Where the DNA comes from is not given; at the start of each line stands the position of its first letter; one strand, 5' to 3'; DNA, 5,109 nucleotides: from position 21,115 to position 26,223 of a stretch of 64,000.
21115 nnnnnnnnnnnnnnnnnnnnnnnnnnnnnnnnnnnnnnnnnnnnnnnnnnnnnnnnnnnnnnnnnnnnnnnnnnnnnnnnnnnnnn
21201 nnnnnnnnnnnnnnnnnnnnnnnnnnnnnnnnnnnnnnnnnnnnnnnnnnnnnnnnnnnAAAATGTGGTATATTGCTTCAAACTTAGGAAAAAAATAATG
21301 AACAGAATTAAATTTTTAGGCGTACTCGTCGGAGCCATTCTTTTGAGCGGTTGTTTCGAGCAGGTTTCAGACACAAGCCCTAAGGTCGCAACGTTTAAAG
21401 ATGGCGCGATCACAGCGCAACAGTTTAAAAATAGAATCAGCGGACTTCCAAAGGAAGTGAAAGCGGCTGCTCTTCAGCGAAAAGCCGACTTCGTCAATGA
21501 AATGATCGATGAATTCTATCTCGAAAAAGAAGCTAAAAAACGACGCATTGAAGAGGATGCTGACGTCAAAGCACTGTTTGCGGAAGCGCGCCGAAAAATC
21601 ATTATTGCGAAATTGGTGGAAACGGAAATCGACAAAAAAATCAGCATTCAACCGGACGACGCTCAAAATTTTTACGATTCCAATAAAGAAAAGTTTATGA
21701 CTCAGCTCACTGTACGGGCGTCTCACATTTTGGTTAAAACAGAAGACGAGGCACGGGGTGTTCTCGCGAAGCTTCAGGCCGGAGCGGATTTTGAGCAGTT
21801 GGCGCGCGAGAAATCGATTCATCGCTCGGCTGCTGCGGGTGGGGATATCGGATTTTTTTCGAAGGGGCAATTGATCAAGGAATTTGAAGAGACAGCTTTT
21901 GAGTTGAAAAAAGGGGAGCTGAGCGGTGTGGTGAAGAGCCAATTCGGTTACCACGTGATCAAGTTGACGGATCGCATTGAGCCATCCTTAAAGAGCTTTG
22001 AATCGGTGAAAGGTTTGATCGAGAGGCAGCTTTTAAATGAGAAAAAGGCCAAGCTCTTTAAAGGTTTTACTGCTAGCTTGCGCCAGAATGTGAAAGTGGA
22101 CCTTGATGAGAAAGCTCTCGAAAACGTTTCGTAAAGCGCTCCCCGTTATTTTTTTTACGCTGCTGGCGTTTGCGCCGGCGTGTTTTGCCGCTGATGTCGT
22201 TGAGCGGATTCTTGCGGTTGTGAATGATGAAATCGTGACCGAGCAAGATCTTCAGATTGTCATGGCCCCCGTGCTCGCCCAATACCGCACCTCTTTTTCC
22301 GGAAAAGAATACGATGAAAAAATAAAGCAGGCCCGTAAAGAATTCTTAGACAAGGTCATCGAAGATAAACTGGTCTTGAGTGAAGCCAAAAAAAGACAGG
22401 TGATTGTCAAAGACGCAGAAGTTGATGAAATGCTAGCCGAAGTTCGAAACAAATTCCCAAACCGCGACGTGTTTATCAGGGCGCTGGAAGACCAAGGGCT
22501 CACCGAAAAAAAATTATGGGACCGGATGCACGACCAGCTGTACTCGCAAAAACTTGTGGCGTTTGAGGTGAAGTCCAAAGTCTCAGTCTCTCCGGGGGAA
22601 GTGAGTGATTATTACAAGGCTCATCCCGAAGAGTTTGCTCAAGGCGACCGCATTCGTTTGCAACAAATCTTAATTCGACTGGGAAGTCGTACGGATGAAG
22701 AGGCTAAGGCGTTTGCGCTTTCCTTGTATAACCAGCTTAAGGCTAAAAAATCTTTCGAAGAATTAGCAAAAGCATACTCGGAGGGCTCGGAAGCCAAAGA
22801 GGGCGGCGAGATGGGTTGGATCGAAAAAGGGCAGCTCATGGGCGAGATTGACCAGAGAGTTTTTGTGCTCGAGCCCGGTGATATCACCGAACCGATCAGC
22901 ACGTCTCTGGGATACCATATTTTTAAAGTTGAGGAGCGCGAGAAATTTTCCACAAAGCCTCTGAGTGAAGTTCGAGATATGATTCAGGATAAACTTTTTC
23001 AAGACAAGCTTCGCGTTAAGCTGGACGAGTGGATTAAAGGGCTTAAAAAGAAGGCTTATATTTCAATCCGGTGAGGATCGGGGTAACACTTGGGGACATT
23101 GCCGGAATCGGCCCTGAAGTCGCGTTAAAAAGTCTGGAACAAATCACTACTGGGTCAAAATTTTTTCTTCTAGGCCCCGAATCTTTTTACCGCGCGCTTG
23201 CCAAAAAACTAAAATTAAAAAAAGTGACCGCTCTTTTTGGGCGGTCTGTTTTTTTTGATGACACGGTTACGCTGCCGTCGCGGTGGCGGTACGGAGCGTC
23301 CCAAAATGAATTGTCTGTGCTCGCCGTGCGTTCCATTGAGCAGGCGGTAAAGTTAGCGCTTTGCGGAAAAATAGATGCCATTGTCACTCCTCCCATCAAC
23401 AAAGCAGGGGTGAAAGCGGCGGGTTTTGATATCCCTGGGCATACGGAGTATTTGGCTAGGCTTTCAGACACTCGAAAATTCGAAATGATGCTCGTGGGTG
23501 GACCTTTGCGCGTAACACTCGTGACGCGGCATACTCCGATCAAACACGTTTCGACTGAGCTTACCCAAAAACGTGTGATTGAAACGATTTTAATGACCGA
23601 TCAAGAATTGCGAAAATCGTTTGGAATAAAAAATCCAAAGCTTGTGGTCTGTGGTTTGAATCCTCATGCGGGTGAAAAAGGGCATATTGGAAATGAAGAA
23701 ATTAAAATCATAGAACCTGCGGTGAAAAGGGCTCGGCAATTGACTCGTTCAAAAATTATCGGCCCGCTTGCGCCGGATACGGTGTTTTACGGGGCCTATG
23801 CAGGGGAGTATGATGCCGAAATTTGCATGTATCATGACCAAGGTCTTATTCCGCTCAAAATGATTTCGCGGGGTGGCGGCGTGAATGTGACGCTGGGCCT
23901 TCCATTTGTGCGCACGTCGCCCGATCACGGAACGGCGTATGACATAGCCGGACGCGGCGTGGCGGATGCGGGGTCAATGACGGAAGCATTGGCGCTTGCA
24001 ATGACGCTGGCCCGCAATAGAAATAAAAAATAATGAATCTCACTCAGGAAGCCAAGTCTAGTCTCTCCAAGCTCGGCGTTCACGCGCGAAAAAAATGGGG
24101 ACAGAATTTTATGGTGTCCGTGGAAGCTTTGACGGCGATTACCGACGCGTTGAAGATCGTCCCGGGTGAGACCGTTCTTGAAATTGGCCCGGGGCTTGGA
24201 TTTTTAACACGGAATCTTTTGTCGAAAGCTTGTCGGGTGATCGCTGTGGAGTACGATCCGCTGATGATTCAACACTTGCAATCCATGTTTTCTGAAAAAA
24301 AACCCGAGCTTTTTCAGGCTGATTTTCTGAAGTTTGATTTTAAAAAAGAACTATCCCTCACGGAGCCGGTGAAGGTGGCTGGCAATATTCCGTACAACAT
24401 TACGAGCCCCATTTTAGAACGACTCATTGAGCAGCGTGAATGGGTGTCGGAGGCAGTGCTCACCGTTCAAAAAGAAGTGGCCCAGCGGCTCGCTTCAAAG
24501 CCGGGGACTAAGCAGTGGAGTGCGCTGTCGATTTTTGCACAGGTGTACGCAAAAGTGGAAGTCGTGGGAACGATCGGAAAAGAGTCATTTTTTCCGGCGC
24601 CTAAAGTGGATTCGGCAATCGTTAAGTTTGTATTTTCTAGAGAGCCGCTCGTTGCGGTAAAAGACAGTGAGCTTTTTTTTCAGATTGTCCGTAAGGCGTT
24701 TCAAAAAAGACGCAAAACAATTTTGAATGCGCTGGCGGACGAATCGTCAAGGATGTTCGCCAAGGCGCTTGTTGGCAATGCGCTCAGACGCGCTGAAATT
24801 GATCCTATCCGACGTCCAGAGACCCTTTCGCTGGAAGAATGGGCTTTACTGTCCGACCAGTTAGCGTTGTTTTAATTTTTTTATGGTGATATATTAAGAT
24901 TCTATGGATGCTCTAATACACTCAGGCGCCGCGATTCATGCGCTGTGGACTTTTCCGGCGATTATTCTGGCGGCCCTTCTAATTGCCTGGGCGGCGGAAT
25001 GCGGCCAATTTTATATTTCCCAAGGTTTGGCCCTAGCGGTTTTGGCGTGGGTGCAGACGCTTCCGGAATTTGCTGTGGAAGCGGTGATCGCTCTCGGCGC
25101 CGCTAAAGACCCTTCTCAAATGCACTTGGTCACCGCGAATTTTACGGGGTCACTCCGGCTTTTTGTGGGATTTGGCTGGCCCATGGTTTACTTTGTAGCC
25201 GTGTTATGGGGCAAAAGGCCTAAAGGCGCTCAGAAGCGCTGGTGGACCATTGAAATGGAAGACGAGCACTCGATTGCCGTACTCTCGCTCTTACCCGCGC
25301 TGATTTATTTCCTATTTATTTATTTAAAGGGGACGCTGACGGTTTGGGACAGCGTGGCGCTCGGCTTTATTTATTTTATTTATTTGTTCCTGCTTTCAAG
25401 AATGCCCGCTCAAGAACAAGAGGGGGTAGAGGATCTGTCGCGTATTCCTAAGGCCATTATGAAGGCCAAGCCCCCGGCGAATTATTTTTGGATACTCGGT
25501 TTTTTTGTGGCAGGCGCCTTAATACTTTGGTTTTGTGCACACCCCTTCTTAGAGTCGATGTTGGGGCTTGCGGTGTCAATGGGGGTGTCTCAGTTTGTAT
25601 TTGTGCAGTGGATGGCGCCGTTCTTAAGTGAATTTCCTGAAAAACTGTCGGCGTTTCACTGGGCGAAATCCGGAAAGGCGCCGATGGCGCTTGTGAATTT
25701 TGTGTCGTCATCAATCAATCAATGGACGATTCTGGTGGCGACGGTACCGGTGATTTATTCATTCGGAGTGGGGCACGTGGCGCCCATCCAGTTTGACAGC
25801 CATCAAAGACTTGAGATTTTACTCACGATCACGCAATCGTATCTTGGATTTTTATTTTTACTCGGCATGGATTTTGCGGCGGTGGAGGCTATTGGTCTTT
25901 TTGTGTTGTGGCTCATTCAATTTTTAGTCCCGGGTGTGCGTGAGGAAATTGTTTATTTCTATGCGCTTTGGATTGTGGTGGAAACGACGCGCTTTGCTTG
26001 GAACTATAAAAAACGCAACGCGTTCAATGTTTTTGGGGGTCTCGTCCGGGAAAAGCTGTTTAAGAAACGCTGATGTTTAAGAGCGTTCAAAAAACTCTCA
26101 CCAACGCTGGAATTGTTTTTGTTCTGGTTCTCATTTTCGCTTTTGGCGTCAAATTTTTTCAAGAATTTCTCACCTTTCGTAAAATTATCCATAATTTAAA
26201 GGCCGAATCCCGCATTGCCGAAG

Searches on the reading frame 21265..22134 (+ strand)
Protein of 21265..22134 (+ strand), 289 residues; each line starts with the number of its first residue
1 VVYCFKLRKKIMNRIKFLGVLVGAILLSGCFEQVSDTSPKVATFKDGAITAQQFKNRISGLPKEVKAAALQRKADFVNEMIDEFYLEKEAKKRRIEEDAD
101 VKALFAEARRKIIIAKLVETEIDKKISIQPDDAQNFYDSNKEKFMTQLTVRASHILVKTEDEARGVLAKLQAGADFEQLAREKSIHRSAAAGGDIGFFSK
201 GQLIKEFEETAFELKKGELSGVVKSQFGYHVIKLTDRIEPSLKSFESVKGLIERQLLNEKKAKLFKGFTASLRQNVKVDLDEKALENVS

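Call 4: search_protein_families(library=pfam, proteins=[window:21265-22134:+], max_evalue=0.01)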
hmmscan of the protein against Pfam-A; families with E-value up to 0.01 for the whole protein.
window:21265-22134:+ (289 aa): 3 families
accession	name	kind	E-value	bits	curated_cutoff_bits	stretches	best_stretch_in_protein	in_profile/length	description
PF13616.12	Rotamase_3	-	2.3e-23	83.4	22.5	1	145-237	12-115/116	PPIC-type PPIASE domain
PF00639.27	Rotamase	-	2.3e-21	77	21.7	1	158-236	17-97/97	PPIC-type PPIASE domain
PF13145.12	Rotamase_2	-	1.1e-20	75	27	1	130-249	3-120/121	PPIC-type PPIASE domain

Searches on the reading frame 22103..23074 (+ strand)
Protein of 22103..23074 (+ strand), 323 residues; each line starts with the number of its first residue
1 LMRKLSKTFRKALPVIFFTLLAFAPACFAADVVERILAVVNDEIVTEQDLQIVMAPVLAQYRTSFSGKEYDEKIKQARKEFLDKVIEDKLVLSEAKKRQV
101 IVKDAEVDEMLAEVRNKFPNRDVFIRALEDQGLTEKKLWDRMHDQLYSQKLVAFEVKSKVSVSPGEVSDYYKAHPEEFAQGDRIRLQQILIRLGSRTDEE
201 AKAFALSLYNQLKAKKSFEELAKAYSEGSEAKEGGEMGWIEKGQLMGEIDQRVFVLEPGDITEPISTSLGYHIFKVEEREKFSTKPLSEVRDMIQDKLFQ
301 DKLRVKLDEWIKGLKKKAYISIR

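Call 51: search_protein_families(library=pfam, proteins=[window:22103-23074:+], max_evalue=0.0001)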
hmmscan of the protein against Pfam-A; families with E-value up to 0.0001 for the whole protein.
window:22103-23074:+ (323 aa): 6 families
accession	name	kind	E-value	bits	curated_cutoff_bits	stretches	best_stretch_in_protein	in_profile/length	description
PF13616.12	Rotamase_3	-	2.1e-23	83.5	22.5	1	180-279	12-115/116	PPIC-type PPIASE domain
PF00639.27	Rotamase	-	6.5e-23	82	21.7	1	189-277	2-96/97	PPIC-type PPIASE domain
PF13145.12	Rotamase_2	-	1.9e-20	74.3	27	1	162-292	1-121/121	PPIC-type PPIASE domain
PF13624.11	SurA_N_3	-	2.8e-15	57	27.2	1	1-151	1-161/162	SurA-like N-terminal domain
PF09312.16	SurA_N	-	3.5e-09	37.3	30.8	1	33-146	1-112/118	SurA N-terminal domain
PF13623.11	SurA_N_2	-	5.2e-09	36.5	28.5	1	15-116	15-122/145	SurA-like N-terminal domain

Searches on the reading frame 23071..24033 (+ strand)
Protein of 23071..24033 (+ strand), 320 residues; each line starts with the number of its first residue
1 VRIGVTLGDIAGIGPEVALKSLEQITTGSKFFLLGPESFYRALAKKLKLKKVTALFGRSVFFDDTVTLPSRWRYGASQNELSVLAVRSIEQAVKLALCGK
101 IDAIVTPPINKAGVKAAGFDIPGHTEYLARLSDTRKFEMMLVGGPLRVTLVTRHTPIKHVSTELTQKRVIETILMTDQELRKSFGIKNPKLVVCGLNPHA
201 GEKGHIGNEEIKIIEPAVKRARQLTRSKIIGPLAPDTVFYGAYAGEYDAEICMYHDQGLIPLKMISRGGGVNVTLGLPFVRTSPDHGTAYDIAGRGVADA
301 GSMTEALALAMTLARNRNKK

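Call 51: search_protein_families(library=pfam, proteins=[window:23071-24033:+], max_evalue=0.0001)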
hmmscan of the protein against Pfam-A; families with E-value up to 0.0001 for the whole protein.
window:23071-24033:+ (320 aa): 1 family
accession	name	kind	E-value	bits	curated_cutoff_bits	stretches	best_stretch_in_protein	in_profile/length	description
PF04166.17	PdxA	-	3.7e-98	328.9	27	1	69-310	46-286/286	Pyridoxal phosphate biosynthetic protein PdxA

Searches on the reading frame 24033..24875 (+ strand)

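Call 51: search_protein_families(library=pfam, proteins=[window:24033-24875:+], max_evalue=0.0001)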
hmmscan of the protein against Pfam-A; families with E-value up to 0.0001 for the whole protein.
window:24033-24875:+ (280 aa): 2 families
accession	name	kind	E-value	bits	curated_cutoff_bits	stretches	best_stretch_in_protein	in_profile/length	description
PF00398.26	RrnaAD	-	1.7e-59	201.5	24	1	17-269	3-259/263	Ribosomal RNA adenine dimethylase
PF13649.12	Methyltransf_25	-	5.9e-06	27.3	27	1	48-105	1-62/97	Methyltransferase domain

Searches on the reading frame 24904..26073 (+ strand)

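Call 51: search_protein_families(library=pfam, proteins=[window:24904-26073:+], max_evalue=0.0001)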
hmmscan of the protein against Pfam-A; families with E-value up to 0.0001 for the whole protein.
window:24904-26073:+ (389 aa): 1 family
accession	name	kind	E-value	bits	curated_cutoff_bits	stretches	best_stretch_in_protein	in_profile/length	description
PF01699.29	Na_Ca_ex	-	9.1e-20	71.6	24.9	2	197-339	2-145/151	Sodium/calcium exchanger protein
